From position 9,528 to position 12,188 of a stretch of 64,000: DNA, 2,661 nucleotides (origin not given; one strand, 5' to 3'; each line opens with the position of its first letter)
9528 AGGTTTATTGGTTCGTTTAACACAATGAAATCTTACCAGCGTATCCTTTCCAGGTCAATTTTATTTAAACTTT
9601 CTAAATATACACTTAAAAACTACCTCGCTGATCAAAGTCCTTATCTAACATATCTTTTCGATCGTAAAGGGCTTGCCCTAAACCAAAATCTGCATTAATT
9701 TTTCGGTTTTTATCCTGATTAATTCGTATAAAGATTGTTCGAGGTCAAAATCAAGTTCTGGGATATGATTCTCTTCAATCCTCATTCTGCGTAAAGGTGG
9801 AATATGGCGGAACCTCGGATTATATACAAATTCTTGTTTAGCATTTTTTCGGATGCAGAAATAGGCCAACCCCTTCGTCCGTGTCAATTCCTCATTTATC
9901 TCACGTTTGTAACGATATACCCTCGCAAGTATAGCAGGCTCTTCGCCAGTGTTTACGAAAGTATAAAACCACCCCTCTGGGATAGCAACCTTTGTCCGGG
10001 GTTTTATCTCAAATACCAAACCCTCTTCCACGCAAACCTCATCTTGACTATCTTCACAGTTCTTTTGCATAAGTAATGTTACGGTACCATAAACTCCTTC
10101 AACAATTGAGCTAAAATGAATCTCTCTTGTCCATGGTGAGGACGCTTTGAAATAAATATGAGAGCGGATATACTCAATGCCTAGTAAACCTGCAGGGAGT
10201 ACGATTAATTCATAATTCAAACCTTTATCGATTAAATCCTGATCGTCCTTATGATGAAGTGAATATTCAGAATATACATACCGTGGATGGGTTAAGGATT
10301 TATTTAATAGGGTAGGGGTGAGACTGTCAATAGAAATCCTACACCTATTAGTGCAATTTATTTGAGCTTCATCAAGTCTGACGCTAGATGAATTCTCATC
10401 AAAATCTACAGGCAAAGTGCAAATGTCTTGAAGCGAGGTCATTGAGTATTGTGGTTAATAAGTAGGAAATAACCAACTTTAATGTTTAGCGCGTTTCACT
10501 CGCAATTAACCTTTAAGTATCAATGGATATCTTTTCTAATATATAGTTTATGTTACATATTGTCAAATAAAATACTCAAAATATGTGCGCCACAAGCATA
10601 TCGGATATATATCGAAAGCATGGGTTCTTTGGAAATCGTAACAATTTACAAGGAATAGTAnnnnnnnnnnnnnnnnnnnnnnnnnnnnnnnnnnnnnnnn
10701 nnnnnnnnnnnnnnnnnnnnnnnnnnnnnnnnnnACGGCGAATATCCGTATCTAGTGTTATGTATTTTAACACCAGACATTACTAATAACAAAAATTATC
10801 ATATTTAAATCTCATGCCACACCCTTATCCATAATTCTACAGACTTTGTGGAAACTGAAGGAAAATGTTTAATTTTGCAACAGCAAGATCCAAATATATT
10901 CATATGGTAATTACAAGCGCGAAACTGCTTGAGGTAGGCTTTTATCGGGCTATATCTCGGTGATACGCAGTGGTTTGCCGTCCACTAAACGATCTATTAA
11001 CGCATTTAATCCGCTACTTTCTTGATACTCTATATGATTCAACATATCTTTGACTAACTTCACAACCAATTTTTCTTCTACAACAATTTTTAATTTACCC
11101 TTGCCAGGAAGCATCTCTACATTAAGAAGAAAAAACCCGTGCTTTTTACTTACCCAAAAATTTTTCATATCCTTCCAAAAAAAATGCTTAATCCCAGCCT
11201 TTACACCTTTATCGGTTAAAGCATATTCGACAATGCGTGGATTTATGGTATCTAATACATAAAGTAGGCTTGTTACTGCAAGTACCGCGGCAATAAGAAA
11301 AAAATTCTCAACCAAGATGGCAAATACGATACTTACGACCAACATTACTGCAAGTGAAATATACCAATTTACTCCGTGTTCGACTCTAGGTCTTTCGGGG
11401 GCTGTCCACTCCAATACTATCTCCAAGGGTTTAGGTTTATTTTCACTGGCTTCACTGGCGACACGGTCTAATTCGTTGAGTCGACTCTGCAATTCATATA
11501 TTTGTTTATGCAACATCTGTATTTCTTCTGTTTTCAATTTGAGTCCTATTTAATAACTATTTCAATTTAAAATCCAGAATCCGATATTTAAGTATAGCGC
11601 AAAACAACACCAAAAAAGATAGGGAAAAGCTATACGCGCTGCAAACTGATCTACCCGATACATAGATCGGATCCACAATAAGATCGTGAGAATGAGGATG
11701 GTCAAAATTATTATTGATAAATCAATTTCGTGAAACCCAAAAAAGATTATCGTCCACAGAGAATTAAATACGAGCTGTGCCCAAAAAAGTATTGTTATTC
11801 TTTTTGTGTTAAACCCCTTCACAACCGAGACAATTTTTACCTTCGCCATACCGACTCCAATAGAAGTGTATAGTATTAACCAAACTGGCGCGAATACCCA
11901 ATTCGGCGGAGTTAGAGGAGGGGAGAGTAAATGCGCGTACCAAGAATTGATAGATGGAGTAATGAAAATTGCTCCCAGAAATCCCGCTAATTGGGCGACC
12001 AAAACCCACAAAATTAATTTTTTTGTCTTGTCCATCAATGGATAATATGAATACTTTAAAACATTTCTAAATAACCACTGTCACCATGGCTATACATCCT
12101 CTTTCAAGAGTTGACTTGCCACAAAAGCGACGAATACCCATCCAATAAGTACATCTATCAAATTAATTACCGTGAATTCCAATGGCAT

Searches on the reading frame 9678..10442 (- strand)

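Call 22: search_protein_families(library=pfam, proteins=[window:9678-10442:-], max_evalue=0.001)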
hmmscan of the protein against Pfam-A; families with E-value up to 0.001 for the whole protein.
window:9678-10442:- (254 aa): 1 family
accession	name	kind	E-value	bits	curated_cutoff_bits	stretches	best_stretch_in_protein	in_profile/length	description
PF06560.17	GPI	-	7.1e-09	35.6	20.7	1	53-202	28-171/182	Glucose-6-phosphate isomerase (GPI)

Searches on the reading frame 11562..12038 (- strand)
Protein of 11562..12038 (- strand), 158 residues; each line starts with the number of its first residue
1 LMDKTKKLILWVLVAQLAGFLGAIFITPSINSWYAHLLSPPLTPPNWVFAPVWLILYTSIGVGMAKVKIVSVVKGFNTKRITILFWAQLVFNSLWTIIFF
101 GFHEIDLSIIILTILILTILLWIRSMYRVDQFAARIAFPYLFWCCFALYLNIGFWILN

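Call 22: search_protein_families(library=pfam, proteins=[window:11562-12038:-], max_evalue=0.001)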
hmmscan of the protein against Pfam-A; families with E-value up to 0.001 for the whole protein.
window:11562-12038:- (158 aa): 1 family
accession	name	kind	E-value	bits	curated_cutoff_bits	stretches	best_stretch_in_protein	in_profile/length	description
PF03073.20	TspO_MBR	-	1e-34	119.8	24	1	12-156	2-145/145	TspO/MBR family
